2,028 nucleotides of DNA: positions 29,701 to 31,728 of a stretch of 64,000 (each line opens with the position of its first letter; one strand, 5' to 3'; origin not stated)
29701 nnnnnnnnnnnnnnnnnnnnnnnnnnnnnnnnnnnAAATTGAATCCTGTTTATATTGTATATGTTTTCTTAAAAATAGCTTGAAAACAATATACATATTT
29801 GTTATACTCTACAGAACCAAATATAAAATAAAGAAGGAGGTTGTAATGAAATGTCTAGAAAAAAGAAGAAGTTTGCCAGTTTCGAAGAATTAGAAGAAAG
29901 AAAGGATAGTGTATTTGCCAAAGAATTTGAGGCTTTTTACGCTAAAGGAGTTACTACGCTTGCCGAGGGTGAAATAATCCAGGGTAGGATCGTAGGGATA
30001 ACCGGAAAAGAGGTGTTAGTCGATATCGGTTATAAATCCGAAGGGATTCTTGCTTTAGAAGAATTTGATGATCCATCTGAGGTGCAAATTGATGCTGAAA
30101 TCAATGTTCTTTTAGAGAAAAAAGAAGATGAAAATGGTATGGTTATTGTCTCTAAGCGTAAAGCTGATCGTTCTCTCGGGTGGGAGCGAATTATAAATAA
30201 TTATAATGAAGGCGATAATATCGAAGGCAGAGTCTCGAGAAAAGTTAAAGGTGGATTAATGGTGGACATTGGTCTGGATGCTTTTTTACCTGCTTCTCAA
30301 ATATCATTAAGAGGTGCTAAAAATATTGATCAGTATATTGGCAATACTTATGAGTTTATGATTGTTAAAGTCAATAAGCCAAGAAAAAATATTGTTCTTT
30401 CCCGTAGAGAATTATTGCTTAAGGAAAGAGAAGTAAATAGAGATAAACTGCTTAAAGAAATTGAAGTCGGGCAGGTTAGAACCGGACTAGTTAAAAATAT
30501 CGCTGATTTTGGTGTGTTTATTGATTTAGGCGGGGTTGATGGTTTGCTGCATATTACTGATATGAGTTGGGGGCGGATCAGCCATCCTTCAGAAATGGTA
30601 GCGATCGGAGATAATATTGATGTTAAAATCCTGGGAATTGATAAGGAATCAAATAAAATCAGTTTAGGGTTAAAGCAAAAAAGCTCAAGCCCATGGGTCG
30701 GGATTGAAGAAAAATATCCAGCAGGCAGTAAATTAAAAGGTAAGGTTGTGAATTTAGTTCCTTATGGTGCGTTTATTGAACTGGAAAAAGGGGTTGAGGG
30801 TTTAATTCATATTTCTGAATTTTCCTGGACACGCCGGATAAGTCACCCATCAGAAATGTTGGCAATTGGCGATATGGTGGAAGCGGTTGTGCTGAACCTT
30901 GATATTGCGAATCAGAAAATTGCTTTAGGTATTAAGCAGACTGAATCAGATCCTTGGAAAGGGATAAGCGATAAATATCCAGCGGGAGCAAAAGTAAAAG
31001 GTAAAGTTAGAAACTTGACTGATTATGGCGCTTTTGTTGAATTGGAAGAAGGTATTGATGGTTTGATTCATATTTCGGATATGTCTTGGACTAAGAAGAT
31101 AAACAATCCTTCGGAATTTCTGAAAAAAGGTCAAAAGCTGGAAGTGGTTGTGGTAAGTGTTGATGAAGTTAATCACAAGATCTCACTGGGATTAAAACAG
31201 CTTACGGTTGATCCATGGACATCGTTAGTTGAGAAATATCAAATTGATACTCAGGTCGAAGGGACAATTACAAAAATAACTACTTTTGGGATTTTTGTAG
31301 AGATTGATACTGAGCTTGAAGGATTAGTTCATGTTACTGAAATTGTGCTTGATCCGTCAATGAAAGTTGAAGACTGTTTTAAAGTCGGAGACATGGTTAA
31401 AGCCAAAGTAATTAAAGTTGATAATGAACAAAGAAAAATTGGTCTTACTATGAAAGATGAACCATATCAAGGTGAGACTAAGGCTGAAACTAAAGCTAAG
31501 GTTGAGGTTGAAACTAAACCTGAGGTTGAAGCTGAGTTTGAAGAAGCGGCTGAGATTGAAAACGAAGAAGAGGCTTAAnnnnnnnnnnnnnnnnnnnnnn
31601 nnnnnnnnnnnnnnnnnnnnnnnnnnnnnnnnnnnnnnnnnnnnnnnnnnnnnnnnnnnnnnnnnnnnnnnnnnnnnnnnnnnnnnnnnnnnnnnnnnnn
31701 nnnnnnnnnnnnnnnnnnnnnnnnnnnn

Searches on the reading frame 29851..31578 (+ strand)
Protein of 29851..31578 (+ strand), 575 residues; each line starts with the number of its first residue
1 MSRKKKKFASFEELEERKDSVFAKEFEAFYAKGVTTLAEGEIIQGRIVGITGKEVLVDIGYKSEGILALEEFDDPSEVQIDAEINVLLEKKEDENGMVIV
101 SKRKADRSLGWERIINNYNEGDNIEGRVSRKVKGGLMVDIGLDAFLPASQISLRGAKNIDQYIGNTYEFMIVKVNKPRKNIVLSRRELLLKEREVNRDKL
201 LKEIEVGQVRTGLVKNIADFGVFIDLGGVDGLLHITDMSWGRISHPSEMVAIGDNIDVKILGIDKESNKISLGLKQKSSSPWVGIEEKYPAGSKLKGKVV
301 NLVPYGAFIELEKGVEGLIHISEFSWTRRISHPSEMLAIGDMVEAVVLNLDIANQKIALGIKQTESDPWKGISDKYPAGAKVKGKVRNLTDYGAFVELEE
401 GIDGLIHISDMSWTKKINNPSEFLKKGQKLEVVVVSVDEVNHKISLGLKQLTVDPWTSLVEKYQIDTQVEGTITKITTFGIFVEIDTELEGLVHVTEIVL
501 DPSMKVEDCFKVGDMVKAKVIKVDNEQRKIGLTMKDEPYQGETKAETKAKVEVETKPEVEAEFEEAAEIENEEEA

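Call 15: find_related_loci(query=window:29851-31578:+, collection=genome_contigs, flank=4000)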
Query window:29851-31578:+ (575 aa) in genome_contigs; peptide patterns used: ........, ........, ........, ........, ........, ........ (x = any residue, [..] = any of these).
600 stretches matched a pattern (row limit reached: there are more); 598 encode a relative of the query (tblastn E <= 1e-3); the best 80 are kept; 80 distinct loci.
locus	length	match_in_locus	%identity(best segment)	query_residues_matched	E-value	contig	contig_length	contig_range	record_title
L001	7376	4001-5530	65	26-573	0e+0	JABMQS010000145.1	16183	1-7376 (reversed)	MAG: Candidatus Omnitrophota bacterium isolate bin.126 k141_6997328, whole genome shotgun sequence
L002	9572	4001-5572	59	12-535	0e+0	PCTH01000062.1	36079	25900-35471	MAG: Candidatus Omnitrophica bacterium CG22_combo_CG10-13_8_21_14_all_43_16 CG22_scaffold_579_c, whole genome shotgun se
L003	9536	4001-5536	59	25-535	0e+0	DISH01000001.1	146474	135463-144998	MAG TPA_asm: Candidatus Omnitrophica bacterium UBA6215 UBA6215_contig_7599, whole genome shotgun sequence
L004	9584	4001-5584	57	14-573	0e+0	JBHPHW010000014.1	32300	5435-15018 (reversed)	Candidatus Omnitrophota bacterium isolate SAG AM-312-C06 AM-312-C06_NODE_14, whole genome shotgun sequence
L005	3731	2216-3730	57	26-535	0e+0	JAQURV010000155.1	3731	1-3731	MAG: Candidatus Omnitrophota bacterium isolate STD1_81 NODE_112152_length_3731_cov_3.040788_Sandtown_D1, whole genome sh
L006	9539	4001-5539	57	25-552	0e+0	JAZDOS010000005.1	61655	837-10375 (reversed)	MAG: Candidatus Omnitrophota bacterium isolate MEGAHIT-group-0.790 k141_3264583, whole genome shotgun sequence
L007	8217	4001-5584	56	13-541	0e+0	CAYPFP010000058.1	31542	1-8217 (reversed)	MAG TPA_asm: uncultured Planctomycetota bacterium isolate SRP257756_co1_239 genome assembly, contig: NODE_938_length_315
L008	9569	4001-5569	54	13-534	0e+0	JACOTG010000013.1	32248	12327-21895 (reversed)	MAG: Planctomycetota bacterium isolate NC_groundwater_38_Pr7_B-0.1um_65_11 FFV18_Bp1_scaffold_1834, whole genome shotgun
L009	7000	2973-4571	55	16-547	0e+0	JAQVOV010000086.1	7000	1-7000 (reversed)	MAG: Candidatus Omnitrophota bacterium isolate STF1_189 NODE_39088_length_7000_cov_3.236723_Sandtown_F1, whole genome sh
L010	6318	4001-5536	57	31-559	0e+0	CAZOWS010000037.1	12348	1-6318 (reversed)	MAG TPA_asm: uncultured Actinomycetota bacterium isolate binchicken_co203_618 genome assembly, contig: k141_1926266, who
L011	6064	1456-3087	52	26-565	0e+0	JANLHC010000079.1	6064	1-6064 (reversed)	MAG: Candidatus Scalindua sp. isolate P6-7 k99_7212, whole genome shotgun sequence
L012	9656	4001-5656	52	27-574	0e+0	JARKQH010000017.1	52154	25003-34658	MAG: Verrucomicrobiota bacterium isolate Reactor_maxbin.083 k141_321966, whole genome shotgun sequence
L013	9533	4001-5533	56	26-536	0e+0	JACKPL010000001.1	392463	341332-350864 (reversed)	MAG: bacterium isolate HK-STAS-UBP3-1 HK-STAS-UBP3-1_1, whole genome shotgun sequence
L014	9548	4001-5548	54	27-542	0e+0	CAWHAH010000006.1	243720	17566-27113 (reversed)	MAG: uncultured Verrucomicrobiae bacterium isolate MFD01231.bin.2.53 genome assembly, contig: contig_12312, whole genome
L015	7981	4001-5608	54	37-552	0e+0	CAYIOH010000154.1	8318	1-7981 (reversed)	MAG TPA_asm: uncultured Bifidobacteriaceae bacterium isolate ERP119705_co25_34 genome assembly, contig: NODE_8727_length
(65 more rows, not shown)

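Call 19: find_encoding_contigs(protein=window:29851-31578:+, flank=3000, max_places=10)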
Protein window:29851-31578:+ (575 aa): 2 contigs read that carry it; 2 places shown.
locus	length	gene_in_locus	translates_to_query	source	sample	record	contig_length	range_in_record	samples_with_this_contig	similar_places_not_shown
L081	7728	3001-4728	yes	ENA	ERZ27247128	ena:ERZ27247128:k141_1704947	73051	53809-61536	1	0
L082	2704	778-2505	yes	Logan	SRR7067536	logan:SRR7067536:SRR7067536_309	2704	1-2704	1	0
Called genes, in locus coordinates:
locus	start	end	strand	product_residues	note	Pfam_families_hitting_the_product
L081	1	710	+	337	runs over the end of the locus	PF18152:DAHP_snth_FXD, PF00793:DAHP_synth_1, PF03102:NeuB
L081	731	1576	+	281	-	PF01210:NAD_Gly3P_dh_N (weak), PF03807:F420_oxidored (weak), PF02153:PDH_N, PF20463:PDH_C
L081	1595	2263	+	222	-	PF02224:Cytidylate_kin, PF13189:Cytidylate_kin2 (weak), PF13207:AAA_17 (weak), PF13238:AAA_18 (weak)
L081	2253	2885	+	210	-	PF01553:Acyltransferase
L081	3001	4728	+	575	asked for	PF13509:S1_2 (faint), PF23459:S1_RRP5 (faint), PF00575:S1, PF21710:Spt6_S1 (faint), PF17092:PCB_OB (faint), PF00575:S1, PF02599:CsrA (faint), PF00575:S1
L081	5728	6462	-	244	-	PF01138:RNase_PH, PF03725:RNase_PH_C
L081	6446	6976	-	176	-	PF05683:Fumerase_C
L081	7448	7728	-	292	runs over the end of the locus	PF05681:Fumerase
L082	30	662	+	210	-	PF01553:Acyltransferase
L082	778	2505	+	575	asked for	PF13509:S1_2 (faint), PF23459:S1_RRP5 (faint), PF00575:S1, PF21710:Spt6_S1 (faint), PF17092:PCB_OB (faint), PF00575:S1, PF02599:CsrA (faint), PF00575:S1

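Call 27: find_homologous_proteins(query=window:29851-31578:+, max_evalue=1e-100)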
Query window:29851-31578:+ (575 aa): 7999 proteins with E <= 1e-100 among 8000 candidates; the best 120 are listed.
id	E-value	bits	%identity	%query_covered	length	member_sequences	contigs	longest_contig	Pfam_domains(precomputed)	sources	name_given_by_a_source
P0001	0.0e+0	1244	100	100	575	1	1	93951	PF17092.12,PF00575.30,PF23459.2,PF13509.13,PF02599.22,PF21710.4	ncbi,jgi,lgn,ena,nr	ncbi:MAG: 30S ribosomal protein S1 [Candidatus Omnitrophica bacterium]|nr:30S ribosomal protein S1 [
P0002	0.0e+0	1147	92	100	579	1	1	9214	PF17092.12,PF00575.30,PF23459.2,PF13509.13,PF18614.8,PF21710.4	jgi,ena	-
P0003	0.0e+0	1144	95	96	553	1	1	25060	PF17092.12,PF00575.30,PF23459.2,PF13509.13,PF21710.4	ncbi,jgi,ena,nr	ncbi:MAG: 30S ribosomal protein S1 [Candidatus Omnitrophica bacterium]|nr:30S ribosomal protein S1 [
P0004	0.0e+0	1111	93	95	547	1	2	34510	PF17092.12,PF00575.30,PF23459.2,PF13509.13,PF18614.8,PF21710.4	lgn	-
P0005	0.0e+0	1110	93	96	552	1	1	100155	PF17092.12,PF00575.30,PF23459.2,PF13509.13,PF21710.4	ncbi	ncbi:MAG: 30S ribosomal protein S1 [Candidatus Omnitrophota bacterium]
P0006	0.0e+0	1107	92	95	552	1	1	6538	PF17092.12,PF00575.30,PF23459.2,PF13509.13,PF21266.4,PF18614.8,PF24685.2,PF21710.4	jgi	jgi:small subunit ribosomal protein S1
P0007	0.0e+0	1062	86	98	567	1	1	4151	PF17092.12,PF00575.30,PF23459.2,PF13509.13,PF24685.2,PF21710.4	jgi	jgi:small subunit ribosomal protein S1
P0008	3.1e-289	979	82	93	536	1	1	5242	PF17092.12,PF00575.30,PF23459.2,PF13509.13,PF21710.4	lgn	-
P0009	1.1e-288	977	82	93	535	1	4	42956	PF17092.12,PF00575.30,PF23459.2,PF13509.13,PF24685.2,PF21710.4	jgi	-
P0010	1.2e-286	970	80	93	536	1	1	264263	PF17092.12,PF00575.30,PF23459.2,PF13509.13,PF21710.4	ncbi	ncbi:MAG: 30S ribosomal protein S1 [Candidatus Omnitrophota bacterium]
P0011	1.4e-286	970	82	93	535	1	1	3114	PF17092.12,PF00575.30,PF23459.2,PF13509.13,PF24685.2,PF02599.22,PF21710.4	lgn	-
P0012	1.9e-284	963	81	93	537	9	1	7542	PF17092.12,PF00575.30,PF23459.2,PF13509.13,PF21710.4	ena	-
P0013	5.5e-282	955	80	93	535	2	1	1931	PF17092.12,PF00575.30,PF23459.2,PF13509.13,PF24685.2,PF21710.4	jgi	-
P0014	1.8e-281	953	80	93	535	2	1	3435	PF17092.12,PF00575.30,PF23459.2,PF13509.13,PF21710.4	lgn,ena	-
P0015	3.4e-281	952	78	93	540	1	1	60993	PF17092.12,PF00575.30,PF23459.2,PF13509.13,PF02599.22,PF21710.4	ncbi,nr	ncbi:MAG: 30S ribosomal protein S1 [Candidatus Omnitrophica bacterium]|nr:30S ribosomal protein S1 [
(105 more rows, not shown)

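Call 28: find_encoding_contigs(protein=P0003, flank=10000, max_places=3)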
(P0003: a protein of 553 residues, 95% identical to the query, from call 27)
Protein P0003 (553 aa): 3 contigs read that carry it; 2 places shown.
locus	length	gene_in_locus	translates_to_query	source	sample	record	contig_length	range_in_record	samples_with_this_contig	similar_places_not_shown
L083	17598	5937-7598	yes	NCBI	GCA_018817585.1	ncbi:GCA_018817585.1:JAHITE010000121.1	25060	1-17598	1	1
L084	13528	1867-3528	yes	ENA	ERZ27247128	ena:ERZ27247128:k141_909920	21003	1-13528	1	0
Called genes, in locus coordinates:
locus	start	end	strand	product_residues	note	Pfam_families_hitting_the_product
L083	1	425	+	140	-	?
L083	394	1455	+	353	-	PF01817:CM_2, PF00800:PDT, PF01842:ACT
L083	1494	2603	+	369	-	PF00155:Aminotran_1_2, PF01041:DegT_DnrJ_EryC1 (weak)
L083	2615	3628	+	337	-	PF18152:DAHP_snth_FXD, PF00793:DAHP_synth_1, PF03102:NeuB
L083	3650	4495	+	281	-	PF01210:NAD_Gly3P_dh_N (weak), PF03807:F420_oxidored, PF02153:PDH_N, PF20463:PDH_C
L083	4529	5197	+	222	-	PF02224:Cytidylate_kin, PF13189:Cytidylate_kin2 (weak), PF13207:AAA_17 (weak), PF13238:AAA_18 (weak)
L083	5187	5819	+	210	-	PF01553:Acyltransferase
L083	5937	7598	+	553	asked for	PF13509:S1_2 (faint), PF00575:S1, PF21710:Spt6_S1 (faint), PF17092:PCB_OB (faint), PF00575:S1, PF23459:S1_RRP5 (faint), PF00575:S1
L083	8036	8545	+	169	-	PF01789:PsbP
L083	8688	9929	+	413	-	PF00579:tRNA-synt_1b, PF22421:SYY_C-terminal (weak), PF01479:S4 (faint)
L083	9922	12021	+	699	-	PF17191:RecG_wedge, PF01336:tRNA_anti-codon (weak), PF00176:SNF2-rel_dom (faint), PF00270:DEAD, PF04851:ResIII, PF00271:Helicase_C, PF22590:Cas3-like_C_2 (weak), PF19833:RecG_dom3_C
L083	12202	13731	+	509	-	PF00209:SNF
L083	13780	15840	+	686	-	PF00009:GTP_EFTU, PF22042:EF-G_D2, PF03144:GTP_EFTU_D2 (faint), PF14492:EFG_III, PF03764:EFG_IV, PF00679:EFG_C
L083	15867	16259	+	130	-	PF07963:N_methyl (weak)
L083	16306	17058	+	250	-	PF20772:TACO1_YebC_N, PF01709:Transcrip_reg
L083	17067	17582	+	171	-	PF02075:RuvC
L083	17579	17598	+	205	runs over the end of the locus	PF01330:RuvA_N, PF14520:HHH_5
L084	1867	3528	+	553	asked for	PF13509:S1_2 (faint), PF00575:S1, PF21710:Spt6_S1 (faint), PF17092:PCB_OB (faint), PF00575:S1, PF23459:S1_RRP5 (faint), PF00575:S1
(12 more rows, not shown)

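Call 29: find_encoding_contigs(protein=P0005, flank=10000, max_places=3)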
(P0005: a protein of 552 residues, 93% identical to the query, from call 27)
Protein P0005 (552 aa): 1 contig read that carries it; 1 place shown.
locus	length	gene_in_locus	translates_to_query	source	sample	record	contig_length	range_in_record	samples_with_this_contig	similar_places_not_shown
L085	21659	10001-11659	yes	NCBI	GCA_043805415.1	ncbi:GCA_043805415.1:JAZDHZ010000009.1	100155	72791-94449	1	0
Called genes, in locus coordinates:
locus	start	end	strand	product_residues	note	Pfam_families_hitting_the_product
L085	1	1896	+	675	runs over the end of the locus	PF04760:IF2_N, PF00009:GTP_EFTU, PF00071:Ras (weak), PF01926:MMR_HSR1, PF22042:EF-G_D2, PF11987:IF-2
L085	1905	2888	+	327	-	PF00579:tRNA-synt_1b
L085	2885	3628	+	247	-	PF02616:SMC_ScpA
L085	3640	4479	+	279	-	PF04079:SMC_ScpB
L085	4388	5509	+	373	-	PF01817:CM_2, PF00800:PDT, PF01842:ACT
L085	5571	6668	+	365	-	PF00155:Aminotran_1_2, PF01041:DegT_DnrJ_EryC1 (weak)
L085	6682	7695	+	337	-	PF18152:DAHP_snth_FXD, PF00793:DAHP_synth_1, PF03102:NeuB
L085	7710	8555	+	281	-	PF01210:NAD_Gly3P_dh_N (weak), PF03807:F420_oxidored, PF02153:PDH_N, PF20463:PDH_C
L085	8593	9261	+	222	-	PF02224:Cytidylate_kin, PF13189:Cytidylate_kin2 (weak), PF13207:AAA_17, PF13238:AAA_18, PF13671:AAA_33 (faint)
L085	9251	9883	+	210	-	PF01553:Acyltransferase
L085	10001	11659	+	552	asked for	PF17092:PCB_OB (faint), PF00575:S1 (weak), PF13509:S1_2 (faint), PF23459:S1_RRP5 (faint), PF00575:S1, PF21710:Spt6_S1 (faint), PF00575:S1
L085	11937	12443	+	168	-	-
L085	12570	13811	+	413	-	PF00579:tRNA-synt_1b, PF22421:SYY_C-terminal (weak), PF01479:S4 (weak)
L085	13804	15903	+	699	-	PF17191:RecG_wedge, PF01336:tRNA_anti-codon (weak), PF00176:SNF2-rel_dom (weak), PF00270:DEAD, PF04851:ResIII, PF00271:Helicase_C, PF22590:Cas3-like_C_2 (weak), PF19833:RecG_dom3_C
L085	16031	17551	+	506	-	PF00209:SNF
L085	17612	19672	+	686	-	PF00009:GTP_EFTU, PF22042:EF-G_D2, PF03144:GTP_EFTU_D2 (weak), PF14492:EFG_III, PF03764:EFG_IV, PF00679:EFG_C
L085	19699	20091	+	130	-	PF07963:N_methyl (weak)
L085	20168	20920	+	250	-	PF20772:TACO1_YebC_N, PF01709:Transcrip_reg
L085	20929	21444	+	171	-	PF02075:RuvC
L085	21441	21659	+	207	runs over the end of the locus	PF01330:RuvA_N, PF14520:HHH_5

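Call 30: find_encoding_contigs(protein=P0004, flank=10000, max_places=3)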
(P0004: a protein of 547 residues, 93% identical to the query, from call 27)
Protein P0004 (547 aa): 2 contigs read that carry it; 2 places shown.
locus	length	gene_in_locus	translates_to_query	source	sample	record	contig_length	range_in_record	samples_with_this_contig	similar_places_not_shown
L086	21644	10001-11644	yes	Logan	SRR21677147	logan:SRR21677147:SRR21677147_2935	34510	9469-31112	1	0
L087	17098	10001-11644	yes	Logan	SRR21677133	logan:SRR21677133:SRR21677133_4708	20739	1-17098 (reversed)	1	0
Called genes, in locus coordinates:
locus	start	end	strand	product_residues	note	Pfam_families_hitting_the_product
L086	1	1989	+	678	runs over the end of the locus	PF04760:IF2_N, PF00009:GTP_EFTU, PF01926:MMR_HSR1, PF22042:EF-G_D2, PF11987:IF-2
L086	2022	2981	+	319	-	PF00579:tRNA-synt_1b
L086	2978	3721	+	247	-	PF02616:SMC_ScpA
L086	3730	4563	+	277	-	PF04079:SMC_ScpB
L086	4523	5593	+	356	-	PF01817:CM_2, PF00800:PDT, PF01842:ACT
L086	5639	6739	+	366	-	PF00155:Aminotran_1_2, PF01041:DegT_DnrJ_EryC1 (weak), PF01053:Cys_Met_Meta_PP (faint)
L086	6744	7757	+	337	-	PF18152:DAHP_snth_FXD, PF00793:DAHP_synth_1, PF03102:NeuB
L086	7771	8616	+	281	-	PF03807:F420_oxidored, PF02153:PDH_N, PF20463:PDH_C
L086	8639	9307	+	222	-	PF02224:Cytidylate_kin, PF13189:Cytidylate_kin2 (weak), PF13207:AAA_17 (weak), PF13238:AAA_18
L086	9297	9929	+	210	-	PF01553:Acyltransferase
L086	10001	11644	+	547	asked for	PF17092:PCB_OB (faint), PF00575:S1 (weak), PF13509:S1_2 (faint), PF23459:S1_RRP5 (faint), PF00575:S1, PF21710:Spt6_S1 (faint), PF00575:S1, PF00575:S1, +1 more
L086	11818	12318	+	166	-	-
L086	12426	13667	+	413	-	PF00579:tRNA-synt_1b, PF22421:SYY_C-terminal (weak), PF01479:S4 (faint)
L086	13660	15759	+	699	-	PF17191:RecG_wedge, PF01336:tRNA_anti-codon (weak), PF00270:DEAD, PF04851:ResIII, PF00271:Helicase_C, PF22590:Cas3-like_C_2 (weak), PF19833:RecG_dom3_C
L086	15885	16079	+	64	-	-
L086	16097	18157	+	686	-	PF00009:GTP_EFTU, PF22042:EF-G_D2, PF03144:GTP_EFTU_D2 (weak), PF14492:EFG_III, PF03764:EFG_IV, PF00679:EFG_C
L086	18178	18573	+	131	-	PF07963:N_methyl (weak)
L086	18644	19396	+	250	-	PF20772:TACO1_YebC_N, PF01709:Transcrip_reg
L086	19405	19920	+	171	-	PF02075:RuvC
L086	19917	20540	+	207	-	PF01330:RuvA_N, PF14520:HHH_5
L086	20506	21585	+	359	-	PF05496:RuvB_N, PF00004:AAA, PF07728:AAA_5, PF17864:AAA_lid_4, PF05491:WHD_RuvB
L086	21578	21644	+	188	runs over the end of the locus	PF02677:QueH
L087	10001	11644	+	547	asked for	PF17092:PCB_OB (faint), PF00575:S1 (weak), PF13509:S1_2 (faint), PF23459:S1_RRP5 (faint), PF00575:S1, PF21710:Spt6_S1 (faint), PF00575:S1, PF00575:S1, +1 more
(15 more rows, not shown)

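Call 37: find_encoding_contigs(protein=P0002, flank=10000, max_places=3)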
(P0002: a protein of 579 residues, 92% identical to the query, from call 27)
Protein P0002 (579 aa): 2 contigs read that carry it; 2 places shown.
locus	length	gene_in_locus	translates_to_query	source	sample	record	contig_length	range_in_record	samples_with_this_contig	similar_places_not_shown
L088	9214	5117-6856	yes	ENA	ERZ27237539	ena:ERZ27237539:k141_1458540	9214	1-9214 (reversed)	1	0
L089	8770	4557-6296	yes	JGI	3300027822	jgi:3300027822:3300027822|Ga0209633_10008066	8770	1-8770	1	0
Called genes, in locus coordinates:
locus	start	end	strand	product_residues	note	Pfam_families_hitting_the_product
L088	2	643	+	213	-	?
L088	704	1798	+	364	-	PF00155:Aminotran_1_2, PF01041:DegT_DnrJ_EryC1 (weak), PF04864:Alliinase_C (weak), PF01053:Cys_Met_Meta_PP (weak)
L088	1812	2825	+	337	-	PF18152:DAHP_snth_FXD, PF00793:DAHP_synth_1, PF03102:NeuB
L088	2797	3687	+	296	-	PF03807:F420_oxidored, PF02153:PDH_N, PF20463:PDH_C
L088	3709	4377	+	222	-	PF02224:Cytidylate_kin, PF13189:Cytidylate_kin2 (faint), PF13207:AAA_17 (weak), PF13238:AAA_18 (faint)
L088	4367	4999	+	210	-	PF01553:Acyltransferase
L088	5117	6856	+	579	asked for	PF00575:S1 (weak), PF17092:PCB_OB (faint), PF21710:Spt6_S1 (faint), PF23459:S1_RRP5 (faint), PF13509:S1_2 (faint), PF00575:S1, PF18614:RNase_II_C_S1 (faint), PF00575:S1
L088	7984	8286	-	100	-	-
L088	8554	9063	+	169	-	PF01789:PsbP (weak)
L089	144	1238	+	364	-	PF00155:Aminotran_1_2, PF01041:DegT_DnrJ_EryC1 (weak), PF04864:Alliinase_C (weak), PF01053:Cys_Met_Meta_PP (weak)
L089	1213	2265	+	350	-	PF18152:DAHP_snth_FXD, PF00793:DAHP_synth_1, PF03102:NeuB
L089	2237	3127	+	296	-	PF03807:F420_oxidored, PF02153:PDH_N, PF20463:PDH_C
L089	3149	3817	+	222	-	PF02224:Cytidylate_kin, PF13189:Cytidylate_kin2 (faint), PF13207:AAA_17 (weak), PF13238:AAA_18 (faint)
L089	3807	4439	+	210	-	PF01553:Acyltransferase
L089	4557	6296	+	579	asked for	PF00575:S1 (weak), PF17092:PCB_OB (faint), PF21710:Spt6_S1 (faint), PF23459:S1_RRP5 (faint), PF13509:S1_2 (faint), PF00575:S1, PF18614:RNase_II_C_S1 (faint), PF00575:S1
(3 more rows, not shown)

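Call 38: find_encoding_contigs(protein=P0006, flank=10000, max_places=3)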
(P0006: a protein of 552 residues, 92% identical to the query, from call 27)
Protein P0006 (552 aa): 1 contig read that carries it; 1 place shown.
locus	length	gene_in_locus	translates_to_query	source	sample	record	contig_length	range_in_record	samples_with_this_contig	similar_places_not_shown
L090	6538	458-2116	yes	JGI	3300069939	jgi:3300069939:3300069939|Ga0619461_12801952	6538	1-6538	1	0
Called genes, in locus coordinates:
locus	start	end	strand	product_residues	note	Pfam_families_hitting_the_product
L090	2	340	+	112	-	?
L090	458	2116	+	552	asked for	PF17092:PCB_OB (faint), PF00575:S1 (weak), PF13509:S1_2 (faint), PF00575:S1, PF00575:S1, PF00575:S1, PF23459:S1_RRP5 (weak), PF00575:S1, +4 more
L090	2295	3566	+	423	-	PF00579:tRNA-synt_1b, PF22421:SYY_C-terminal (weak), PF01479:S4 (weak)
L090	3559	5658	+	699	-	PF17191:RecG_wedge, PF01336:tRNA_anti-codon (weak), PF00176:SNF2-rel_dom (weak), PF00270:DEAD, PF04851:ResIII, PF00271:Helicase_C, PF22590:Cas3-like_C_2 (weak), PF19833:RecG_dom3_C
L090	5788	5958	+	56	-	PF00209:SNF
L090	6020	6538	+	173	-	?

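Call 39: find_encoding_contigs(protein=P0009, flank=10000, max_places=4)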
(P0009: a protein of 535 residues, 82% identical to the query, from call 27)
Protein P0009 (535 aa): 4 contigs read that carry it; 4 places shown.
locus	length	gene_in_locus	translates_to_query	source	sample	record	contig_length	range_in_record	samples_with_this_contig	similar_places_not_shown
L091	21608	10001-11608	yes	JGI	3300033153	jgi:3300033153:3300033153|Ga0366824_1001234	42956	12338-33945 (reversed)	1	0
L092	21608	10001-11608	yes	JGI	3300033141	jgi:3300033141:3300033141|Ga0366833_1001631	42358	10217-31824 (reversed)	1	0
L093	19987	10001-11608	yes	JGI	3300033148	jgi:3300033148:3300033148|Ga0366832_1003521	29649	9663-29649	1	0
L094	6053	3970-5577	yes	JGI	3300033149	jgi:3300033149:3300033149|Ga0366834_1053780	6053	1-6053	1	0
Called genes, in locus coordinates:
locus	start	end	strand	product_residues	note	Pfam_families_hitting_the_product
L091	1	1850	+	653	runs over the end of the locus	PF04760:IF2_N, PF03193:RsgA_GTPase (faint), PF00025:Arf (weak), PF00009:GTP_EFTU, PF00071:Ras (faint), PF01926:MMR_HSR1, PF22042:EF-G_D2, PF11987:IF-2, +1 more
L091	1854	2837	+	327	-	PF00579:tRNA-synt_1b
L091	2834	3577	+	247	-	PF02616:SMC_ScpA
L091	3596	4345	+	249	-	PF04079:SMC_ScpB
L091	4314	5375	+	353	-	PF01817:CM_2, PF00800:PDT, PF01842:ACT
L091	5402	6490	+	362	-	PF00155:Aminotran_1_2, PF00266:Aminotran_5 (faint)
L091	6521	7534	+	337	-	PF18152:DAHP_snth_FXD, PF00793:DAHP_synth_1, PF03102:NeuB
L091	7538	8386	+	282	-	PF03807:F420_oxidored (weak), PF02153:PDH_N, PF20463:PDH_C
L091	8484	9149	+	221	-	PF02224:Cytidylate_kin, PF13189:Cytidylate_kin2 (faint), PF13238:AAA_18 (faint)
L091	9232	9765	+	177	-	PF01553:Acyltransferase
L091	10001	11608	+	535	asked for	PF17092:PCB_OB (faint), PF21710:Spt6_S1 (faint), PF00575:S1 (weak), PF13509:S1_2 (faint), PF00575:S1, PF23459:S1_RRP5 (weak), PF00575:S1, PF23459:S1_RRP5 (weak), +1 more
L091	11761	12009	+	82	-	-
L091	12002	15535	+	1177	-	PF13188:PAS_8 (faint), PF08448:PAS_4 (faint), PF08447:PAS_3, PF13426:PAS_9 (weak), PF00989:PAS (weak), PF13426:PAS_9 (weak), PF00512:HisKA, PF02518:HATPase_c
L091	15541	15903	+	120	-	PF00072:Response_reg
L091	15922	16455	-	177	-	PF09918:DUF2148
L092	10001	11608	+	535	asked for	PF17092:PCB_OB (faint), PF21710:Spt6_S1 (faint), PF00575:S1 (weak), PF13509:S1_2 (faint), PF00575:S1, PF23459:S1_RRP5 (weak), PF00575:S1, PF23459:S1_RRP5 (weak), +1 more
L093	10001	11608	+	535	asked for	PF17092:PCB_OB (faint), PF21710:Spt6_S1 (faint), PF00575:S1 (weak), PF13509:S1_2 (faint), PF00575:S1, PF23459:S1_RRP5 (weak), PF00575:S1, PF23459:S1_RRP5 (weak), +1 more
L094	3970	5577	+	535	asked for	PF17092:PCB_OB (faint), PF21710:Spt6_S1 (faint), PF00575:S1 (weak), PF13509:S1_2 (faint), PF00575:S1, PF23459:S1_RRP5 (weak), PF00575:S1, PF23459:S1_RRP5 (weak), +1 more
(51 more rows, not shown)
